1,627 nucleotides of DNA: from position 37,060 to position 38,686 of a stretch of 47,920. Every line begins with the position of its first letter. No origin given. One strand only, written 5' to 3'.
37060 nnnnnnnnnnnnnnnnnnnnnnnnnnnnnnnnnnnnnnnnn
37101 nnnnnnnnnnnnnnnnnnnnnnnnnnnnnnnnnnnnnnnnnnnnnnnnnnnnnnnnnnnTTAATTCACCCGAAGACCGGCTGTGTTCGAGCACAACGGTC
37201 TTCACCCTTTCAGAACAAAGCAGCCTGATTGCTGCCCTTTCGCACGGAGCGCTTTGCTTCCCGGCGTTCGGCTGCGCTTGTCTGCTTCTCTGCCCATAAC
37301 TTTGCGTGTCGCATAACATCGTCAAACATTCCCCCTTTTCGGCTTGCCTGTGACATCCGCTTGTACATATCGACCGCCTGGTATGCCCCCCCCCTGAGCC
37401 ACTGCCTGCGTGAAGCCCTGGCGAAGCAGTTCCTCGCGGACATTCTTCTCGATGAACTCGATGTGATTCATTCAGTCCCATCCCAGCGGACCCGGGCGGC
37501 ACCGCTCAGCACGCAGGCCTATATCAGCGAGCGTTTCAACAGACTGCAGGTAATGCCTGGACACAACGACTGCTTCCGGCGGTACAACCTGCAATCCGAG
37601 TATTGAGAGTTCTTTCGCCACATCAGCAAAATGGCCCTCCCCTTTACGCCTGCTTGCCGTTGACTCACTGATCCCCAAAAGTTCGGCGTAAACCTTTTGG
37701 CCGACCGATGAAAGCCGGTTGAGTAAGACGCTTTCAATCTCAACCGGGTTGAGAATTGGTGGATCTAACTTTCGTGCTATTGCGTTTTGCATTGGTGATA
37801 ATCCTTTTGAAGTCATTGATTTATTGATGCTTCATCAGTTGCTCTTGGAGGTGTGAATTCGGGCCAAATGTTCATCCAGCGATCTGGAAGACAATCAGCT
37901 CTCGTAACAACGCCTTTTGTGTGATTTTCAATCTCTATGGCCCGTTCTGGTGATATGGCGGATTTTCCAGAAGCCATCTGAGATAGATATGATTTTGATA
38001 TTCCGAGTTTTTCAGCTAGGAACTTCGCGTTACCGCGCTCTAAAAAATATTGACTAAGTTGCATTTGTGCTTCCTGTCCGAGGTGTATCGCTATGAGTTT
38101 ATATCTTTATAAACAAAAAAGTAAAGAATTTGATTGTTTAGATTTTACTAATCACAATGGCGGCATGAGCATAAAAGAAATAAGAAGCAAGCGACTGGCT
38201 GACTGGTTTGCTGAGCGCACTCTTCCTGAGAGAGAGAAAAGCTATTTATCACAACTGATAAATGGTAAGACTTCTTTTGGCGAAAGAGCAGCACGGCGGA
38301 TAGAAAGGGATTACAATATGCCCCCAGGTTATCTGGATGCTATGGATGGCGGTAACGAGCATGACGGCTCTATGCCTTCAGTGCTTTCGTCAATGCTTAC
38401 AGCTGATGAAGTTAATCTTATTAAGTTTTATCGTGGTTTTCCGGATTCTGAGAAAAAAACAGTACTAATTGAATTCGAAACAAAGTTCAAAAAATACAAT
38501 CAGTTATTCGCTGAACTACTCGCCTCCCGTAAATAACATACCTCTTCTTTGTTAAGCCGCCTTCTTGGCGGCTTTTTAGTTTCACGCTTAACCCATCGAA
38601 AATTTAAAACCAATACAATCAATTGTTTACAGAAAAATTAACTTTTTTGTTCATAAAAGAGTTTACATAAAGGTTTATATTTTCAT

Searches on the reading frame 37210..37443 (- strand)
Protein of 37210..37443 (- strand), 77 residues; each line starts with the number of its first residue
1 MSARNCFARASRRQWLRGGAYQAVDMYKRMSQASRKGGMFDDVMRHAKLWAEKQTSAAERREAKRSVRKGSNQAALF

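Call 74: search_protein_families(library=phrogs, proteins=[window:37210-37443:-], max_evalue=0.001)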
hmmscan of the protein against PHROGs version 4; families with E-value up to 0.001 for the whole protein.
window:37210-37443:- (77 aa): 1 family
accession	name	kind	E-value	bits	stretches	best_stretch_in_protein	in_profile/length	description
phrog_4439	-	unknown function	6.1e-20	72.1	1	11-65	20-74/74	-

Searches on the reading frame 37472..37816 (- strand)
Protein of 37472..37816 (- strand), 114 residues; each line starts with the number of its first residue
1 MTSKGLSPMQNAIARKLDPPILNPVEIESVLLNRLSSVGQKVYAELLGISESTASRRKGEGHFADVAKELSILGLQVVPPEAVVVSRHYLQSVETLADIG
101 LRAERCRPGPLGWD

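Call 74: search_protein_families(library=phrogs, proteins=[window:37472-37816:-], max_evalue=0.001)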
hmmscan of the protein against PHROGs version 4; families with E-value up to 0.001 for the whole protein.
window:37472-37816:- (114 aa): 2 families
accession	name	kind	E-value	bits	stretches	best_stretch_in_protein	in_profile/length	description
phrog_725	-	transcription regulation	6.2e-31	107.4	1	6-114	4-101/101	CII-like regulator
phrog_191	-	transcription regulation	6.4e-08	33.8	1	9-77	1-69/106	CII-like transcriptional activator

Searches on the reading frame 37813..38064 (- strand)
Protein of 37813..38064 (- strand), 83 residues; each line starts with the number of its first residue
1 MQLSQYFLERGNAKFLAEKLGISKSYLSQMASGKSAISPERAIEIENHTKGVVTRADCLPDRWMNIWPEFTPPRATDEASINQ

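Call 7: search_protein_families(library=pfam, proteins=[window:37813-38064:-], max_evalue=0.01)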
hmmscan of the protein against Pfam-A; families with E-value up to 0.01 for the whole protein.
window:37813-38064:- (83 aa): 3 families
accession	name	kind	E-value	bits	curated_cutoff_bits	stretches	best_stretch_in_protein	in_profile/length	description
PF15943.11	YdaS_toxin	-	4.3e-11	42.9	30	1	11-63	9-62/65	Bacterial toxin YdaS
PF01381.28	HTH_3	-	2.3e-08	34.4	23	1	14-48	13-47/55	Helix-turn-helix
PF14549.12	P22_Cro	-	0.00044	20.4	30.2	1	11-55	10-51/60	DNA-binding transcriptional regulator Cro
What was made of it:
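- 37813..38064 (-): cro-like gene (YdaS/HTH_3), divergent from the repressor gene. Pfam YdaS_toxin 4.3e-11 and HTH_3 2.3e-8 (call 7).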

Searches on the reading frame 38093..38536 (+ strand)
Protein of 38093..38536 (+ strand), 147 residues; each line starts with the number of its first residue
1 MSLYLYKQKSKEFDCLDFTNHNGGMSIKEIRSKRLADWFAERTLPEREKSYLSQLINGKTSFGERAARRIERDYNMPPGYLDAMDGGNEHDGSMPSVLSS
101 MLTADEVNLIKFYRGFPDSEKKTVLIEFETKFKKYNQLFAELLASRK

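Call 7: search_protein_families(library=pfam, proteins=[window:38093-38536:+], max_evalue=0.01)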
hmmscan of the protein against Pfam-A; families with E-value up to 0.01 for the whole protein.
window:38093-38536:+ (147 aa): 0 families

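Call 16: search_protein_families(library=phrogs, proteins=[window:38165-38536:+], max_evalue=0.01)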
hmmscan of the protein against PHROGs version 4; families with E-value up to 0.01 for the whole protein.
window:38165-38536:+ (123 aa): 2 families
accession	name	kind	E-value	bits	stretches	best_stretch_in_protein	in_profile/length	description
phrog_5736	-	transcription regulation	2.1e-19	71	1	22-122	30-128/133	transcriptional regulator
phrog_8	-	transcription regulation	6e-05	23.6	1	9-105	157-257/346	transcriptional regulator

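Call 25: search_dna_similar(query=window:38165-38536:+, collection=phages, mode=protein, max_rows=40, max_evalue=0.01, rows=spread)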
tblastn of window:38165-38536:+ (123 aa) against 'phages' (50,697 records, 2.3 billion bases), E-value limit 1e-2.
Records with a match: 20; places in all: 20; records where one place covers at least 80% of the query: 14.
Best place of each record, by identity: 60-80% 3; <60% 17.
By first word of the organism name: Enterobacteria 6; Stx2a-converting 5; Klebsiella 2; Escherichia 2; Burkholderia 2; Cronobacter 2; Pseudomonas 1.
By host as written in the record: - 12; Burkholderia sp. 2; UV-induced Cronobacter sakazakii ES15 2; Klebsiella pneumoniae KH43 1; Klebsiella pneumoniae ST13-OXA48 1; Stutzerimonas stutzeri 1; Escherichia coli ECOR13 1.
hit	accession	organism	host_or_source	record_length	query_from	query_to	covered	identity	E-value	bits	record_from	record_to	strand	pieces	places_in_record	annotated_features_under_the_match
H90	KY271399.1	Klebsiella phage 5 LV-2017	Klebsiella pneumoniae KH43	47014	1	122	99%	62.3%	2e-43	156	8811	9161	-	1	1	none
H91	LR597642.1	Escherichia phage Evi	-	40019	1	123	100%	43.1%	2e-25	104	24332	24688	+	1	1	putative regulator; Regulation (Phage or Prophage Related)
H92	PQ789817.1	Burkholderia phage vB_E177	Burkholderia sp.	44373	1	71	58%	62.5%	1e-19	88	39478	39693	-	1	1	none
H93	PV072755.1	Burkholderia phage vB_E169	Burkholderia sp.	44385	1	71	58%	62.5%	1e-19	88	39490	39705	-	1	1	none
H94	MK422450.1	Klebsiella phage ST13-OXA48phi12.4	Klebsiella pneumoniae ST13-OXA48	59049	1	119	97%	31.7%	4e-13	70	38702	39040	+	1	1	helix-turn-helix domain-containing protein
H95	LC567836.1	Enterobacteria phage PPompW_EH2246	-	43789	15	123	89%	28.8%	5e-5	47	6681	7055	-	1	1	dicA: regulator for DicB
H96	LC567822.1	Enterobacteria phage PPompW_132418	-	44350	15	123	89%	28.8%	5e-5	47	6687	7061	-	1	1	dicA: regulator for DicB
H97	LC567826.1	Enterobacteria phage PPompW_699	-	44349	15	123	89%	28.8%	5e-5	47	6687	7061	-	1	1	dicA: regulator for DicB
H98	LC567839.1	Enterobacteria phage PPompW_EH1846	-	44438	15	123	89%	28.8%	5e-5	47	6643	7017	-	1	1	dicA: regulator for DicB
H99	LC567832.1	Enterobacteria phage PPompW_EH1992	-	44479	15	123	89%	28.8%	5e-5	47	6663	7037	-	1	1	dicA: regulator for DicB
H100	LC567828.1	Enterobacteria phage PPompW_EH2201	-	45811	15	123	89%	28.8%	5e-5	47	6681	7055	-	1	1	dicA: regulator for DicB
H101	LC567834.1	Stx2a-converting phage Stx2_EH1910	-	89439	15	123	89%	28.8%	5e-5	47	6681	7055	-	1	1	Enterobacteria phage PPompW_EH1910 | dicA: regulator for DicB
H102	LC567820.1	Stx2a-converting phage Stx2_14744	-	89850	15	123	89%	28.8%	5e-5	47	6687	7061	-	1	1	Enterobacteria phage PPompW_14744 | dicA: regulator for DicB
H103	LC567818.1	Stx2a-converting phage Stx2_14040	-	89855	15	123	89%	28.8%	5e-5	47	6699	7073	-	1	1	Enterobacteria phage PPompW_14040 | dicA: regulator for DicB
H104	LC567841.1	Stx2a-converting phage Stx2_12E129_PPompW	-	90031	15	123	89%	28.8%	5e-5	47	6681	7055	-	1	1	Enterobacteria phage PPompW_12E129 | dicA: regulator for DicB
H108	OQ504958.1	Pseudomonas phage PG1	Stutzerimonas stutzeri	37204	15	67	43%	41.5%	3e-3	42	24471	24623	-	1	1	S24 family peptidase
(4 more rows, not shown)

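Call 27: search_protein_families(library=ncbifam, proteins=[window:38165-38536:+], max_evalue=0.1)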
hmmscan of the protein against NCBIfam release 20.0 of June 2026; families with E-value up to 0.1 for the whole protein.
window:38165-38536:+ (123 aa): 1 family
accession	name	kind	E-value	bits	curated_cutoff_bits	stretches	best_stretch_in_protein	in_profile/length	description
NF007257.0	PRK09706.1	subfamily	1.7e-09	37.6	101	1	75-123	82-130/135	transcriptional repressor DicA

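Call 45: get_annotated_region(hit=H90, flank=1500)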
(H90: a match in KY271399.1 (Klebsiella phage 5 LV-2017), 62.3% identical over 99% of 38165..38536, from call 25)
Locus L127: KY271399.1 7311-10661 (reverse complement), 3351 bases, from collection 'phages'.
description: Klebsiella phage 5 LV-2017, complete genome.
organism: Klebsiella phage 5 LV-2017 (NCBI taxid 1960659)
taxonomy: Viruses; Duplodnaviria; Heunggongvirae; Uroviricota; Caudoviricetes
host: Klebsiella pneumoniae KH43; source: -; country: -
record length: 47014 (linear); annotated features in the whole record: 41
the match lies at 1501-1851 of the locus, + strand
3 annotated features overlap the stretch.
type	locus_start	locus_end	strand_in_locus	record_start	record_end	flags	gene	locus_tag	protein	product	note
CDS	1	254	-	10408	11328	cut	-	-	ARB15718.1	replication initiation protein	replication initiation protein 15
CDS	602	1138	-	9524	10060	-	-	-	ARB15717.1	CII decision making protein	-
CDS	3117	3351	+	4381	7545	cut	-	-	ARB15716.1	exodeoxyribonuclease VIII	-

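Call 47: search_protein_families(library=pfam, proteins=[window:38165-38536:+, L127:1501-1854:+], max_evalue=10)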
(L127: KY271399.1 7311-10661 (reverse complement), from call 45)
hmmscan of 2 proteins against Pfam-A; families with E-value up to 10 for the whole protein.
window:38165-38536:+ (123 aa): 2 families
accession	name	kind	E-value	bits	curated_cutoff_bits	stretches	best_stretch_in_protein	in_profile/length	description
PF01381.28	HTH_3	-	0.046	14.2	23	1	25-57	23-55/55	Helix-turn-helix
PF06617.18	M-inducer_phosp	-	0.22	11.2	25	1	54-81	157-184/274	M-phase inducer phosphatase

L127:1501-1854:+ (118 aa): 1 family
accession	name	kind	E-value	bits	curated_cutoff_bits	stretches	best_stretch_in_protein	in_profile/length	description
PF09164.15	VitD-bind_III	-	0.16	12.4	27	1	9-38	16-44/65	Vitamin D binding protein, domain III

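Call 87: search_protein_families(library=phrogs, proteins=[window:38165-38536:+], max_evalue=0.01)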
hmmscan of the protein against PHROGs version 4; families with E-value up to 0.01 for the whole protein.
window:38165-38536:+ (123 aa): 2 families
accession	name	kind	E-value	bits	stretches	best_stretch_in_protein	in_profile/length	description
phrog_5736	-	transcription regulation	2.1e-19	71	1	22-122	30-128/133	transcriptional regulator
phrog_8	-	transcription regulation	6e-05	23.6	1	9-105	157-257/346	transcriptional regulator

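Call 97: search_solved_structures(query=window:38165-38536:+, max_evalue=1)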
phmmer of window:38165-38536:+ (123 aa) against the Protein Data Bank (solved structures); distinct sequences matched with E-value up to 1: 2.
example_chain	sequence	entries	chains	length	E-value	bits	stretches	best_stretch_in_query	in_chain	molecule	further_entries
7nkv_A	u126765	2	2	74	2.8e-21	79.1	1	2-60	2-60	Phage repressor protein CI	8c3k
8c3l_A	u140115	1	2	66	2.8e-20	75.9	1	2-61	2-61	Phage repressor protein CI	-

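Call 98: search_solved_structures(query=window:38165-38536:+, max_evalue=0.001, show_alignments=2)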
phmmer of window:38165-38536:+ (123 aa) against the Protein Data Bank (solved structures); distinct sequences matched with E-value up to 0.001: 2.
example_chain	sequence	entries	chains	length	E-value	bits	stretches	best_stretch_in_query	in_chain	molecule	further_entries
7nkv_A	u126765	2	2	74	2.8e-21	79.1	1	2-60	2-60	Phage repressor protein CI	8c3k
8c3l_A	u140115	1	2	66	2.8e-20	75.9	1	2-61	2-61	Phage repressor protein CI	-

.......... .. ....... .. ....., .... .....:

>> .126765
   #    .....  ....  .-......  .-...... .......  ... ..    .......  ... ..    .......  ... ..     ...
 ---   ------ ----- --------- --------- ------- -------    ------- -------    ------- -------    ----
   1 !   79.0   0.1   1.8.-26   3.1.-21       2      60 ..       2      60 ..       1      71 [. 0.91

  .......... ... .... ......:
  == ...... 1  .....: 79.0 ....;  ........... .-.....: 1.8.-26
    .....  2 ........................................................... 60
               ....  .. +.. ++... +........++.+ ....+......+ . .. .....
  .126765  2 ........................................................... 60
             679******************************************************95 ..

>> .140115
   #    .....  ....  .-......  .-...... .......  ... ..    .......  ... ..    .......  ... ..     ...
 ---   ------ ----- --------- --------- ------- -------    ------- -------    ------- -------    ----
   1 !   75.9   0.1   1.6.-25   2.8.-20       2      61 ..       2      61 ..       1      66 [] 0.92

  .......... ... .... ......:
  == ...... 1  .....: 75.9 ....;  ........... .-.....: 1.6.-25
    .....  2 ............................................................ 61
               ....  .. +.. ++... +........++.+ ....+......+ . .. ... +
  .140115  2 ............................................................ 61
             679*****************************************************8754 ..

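Call 102: get_annotated_region(hit=H108, flank=1200)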
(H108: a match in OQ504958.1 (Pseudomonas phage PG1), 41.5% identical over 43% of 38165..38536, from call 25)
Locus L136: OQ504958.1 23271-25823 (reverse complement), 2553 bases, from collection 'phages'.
description: Pseudomonas phage PG1, complete genome.
organism: Pseudomonas phage PG1 (NCBI taxid 3032259)
taxonomy: Viruses; Duplodnaviria; Heunggongvirae; Uroviricota; Caudoviricetes
host: Stutzerimonas stutzeri; source: seawater; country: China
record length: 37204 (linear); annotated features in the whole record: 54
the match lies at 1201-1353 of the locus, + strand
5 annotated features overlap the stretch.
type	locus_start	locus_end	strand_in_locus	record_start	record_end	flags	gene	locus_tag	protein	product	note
CDS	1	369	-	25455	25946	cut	-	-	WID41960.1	hypothetical protein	-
CDS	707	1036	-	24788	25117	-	-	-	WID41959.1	YdaS family helix-turn-helix protein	-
CDS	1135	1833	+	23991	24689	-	-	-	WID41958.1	S24 family peptidase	-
CDS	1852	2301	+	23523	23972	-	-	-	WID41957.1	hypothetical protein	-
CDS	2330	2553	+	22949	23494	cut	-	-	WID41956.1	NAD-dependent DNA ligase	-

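Call 103: get_annotated_region(hit=H92, flank=1200)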
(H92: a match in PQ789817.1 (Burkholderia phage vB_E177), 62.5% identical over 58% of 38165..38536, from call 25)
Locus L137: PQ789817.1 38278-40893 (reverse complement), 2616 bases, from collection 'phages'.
description: Burkholderia phage vB_E177, complete genome.
organism: Burkholderia phage vB_E177 (NCBI taxid 3417000)
taxonomy: Viruses
host: Burkholderia sp.; source: -; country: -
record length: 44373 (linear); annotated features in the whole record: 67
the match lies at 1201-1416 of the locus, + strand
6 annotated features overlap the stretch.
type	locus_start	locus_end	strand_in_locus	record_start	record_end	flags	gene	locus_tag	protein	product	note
CDS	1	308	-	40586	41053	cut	-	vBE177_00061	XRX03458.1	hypothetical protein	-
CDS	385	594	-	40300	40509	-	-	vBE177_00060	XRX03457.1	hypothetical protein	-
CDS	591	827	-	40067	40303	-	-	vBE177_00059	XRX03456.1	hypothetical protein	-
CDS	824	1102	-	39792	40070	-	-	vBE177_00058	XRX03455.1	hypothetical protein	-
CDS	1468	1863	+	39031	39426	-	-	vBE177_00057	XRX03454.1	hypothetical protein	-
CDS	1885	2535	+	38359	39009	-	-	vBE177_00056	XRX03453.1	hypothetical protein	-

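Call 105: search_protein_families(library=pfam, proteins=[L137:1201-1863:+, L136:1135-1833:+], max_evalue=0.001)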
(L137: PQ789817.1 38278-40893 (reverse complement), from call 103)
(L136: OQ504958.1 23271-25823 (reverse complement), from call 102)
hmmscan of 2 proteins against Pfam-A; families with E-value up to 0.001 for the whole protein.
L137:1201-1863:+ (220 aa): 1 family
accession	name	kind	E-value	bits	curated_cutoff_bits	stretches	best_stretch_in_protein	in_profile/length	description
PF00717.28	Peptidase_S24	-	2.2e-15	56.8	23.3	1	103-211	19-115/116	Peptidase S24-like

L136:1135-1833:+ (232 aa): 1 family
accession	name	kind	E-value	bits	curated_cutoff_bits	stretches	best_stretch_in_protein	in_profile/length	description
PF00717.28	Peptidase_S24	-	3.3e-17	62.7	23.3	1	107-225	1-115/116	Peptidase S24-like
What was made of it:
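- On LexA/CI autocleavable repressors (peptidase S24): Positive controls with the same N-terminal domain do score S24, at 2e-15 and 3e-17 (call 105).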

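Call 107: find_encoding_contigs(protein=window:38165-38536:+, flank=1000, max_places=4)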
Protein window:38165-38536:+ (123 aa): 1 contig read that carries it; 1 place shown.
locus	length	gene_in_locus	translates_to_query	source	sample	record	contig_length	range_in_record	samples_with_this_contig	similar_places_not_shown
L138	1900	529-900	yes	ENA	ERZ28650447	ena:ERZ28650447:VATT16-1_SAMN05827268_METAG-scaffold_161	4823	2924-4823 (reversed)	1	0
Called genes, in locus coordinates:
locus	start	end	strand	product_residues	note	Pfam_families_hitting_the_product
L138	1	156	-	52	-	?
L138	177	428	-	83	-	PF01381:HTH_3, PF15943:YdaS_toxin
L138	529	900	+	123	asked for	-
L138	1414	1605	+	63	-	PF07358:DUF1482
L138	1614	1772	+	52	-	PF27493:YdaE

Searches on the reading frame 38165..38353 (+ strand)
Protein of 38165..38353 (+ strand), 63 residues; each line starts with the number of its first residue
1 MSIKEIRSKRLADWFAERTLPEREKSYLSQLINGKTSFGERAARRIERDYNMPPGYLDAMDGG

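Call 101: find_homologous_proteins(query=window:38165-38353:+, max_evalue=0.001)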
Query seq(63 aa) (63 aa): 4 proteins with E <= 0.001 among 4 candidates.
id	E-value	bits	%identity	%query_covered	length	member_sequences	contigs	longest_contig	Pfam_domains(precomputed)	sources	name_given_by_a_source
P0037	4.0e-25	104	98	84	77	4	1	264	-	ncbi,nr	ncbi:hypothetical protein NL355_28600, partial [Klebsiella pneumoniae]|nr:hypothetical protein [Kleb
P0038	4.2e-23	98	83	92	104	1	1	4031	-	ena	-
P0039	5.5e-14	69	68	84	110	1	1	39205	-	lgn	-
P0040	7.9e-13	65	79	67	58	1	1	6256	-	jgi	jgi:transcriptional regulator with XRE-family HTH domain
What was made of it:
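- Tried and rejected: Homologue search with the repressor N-terminal domain returned only 4 close hits (call 101).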
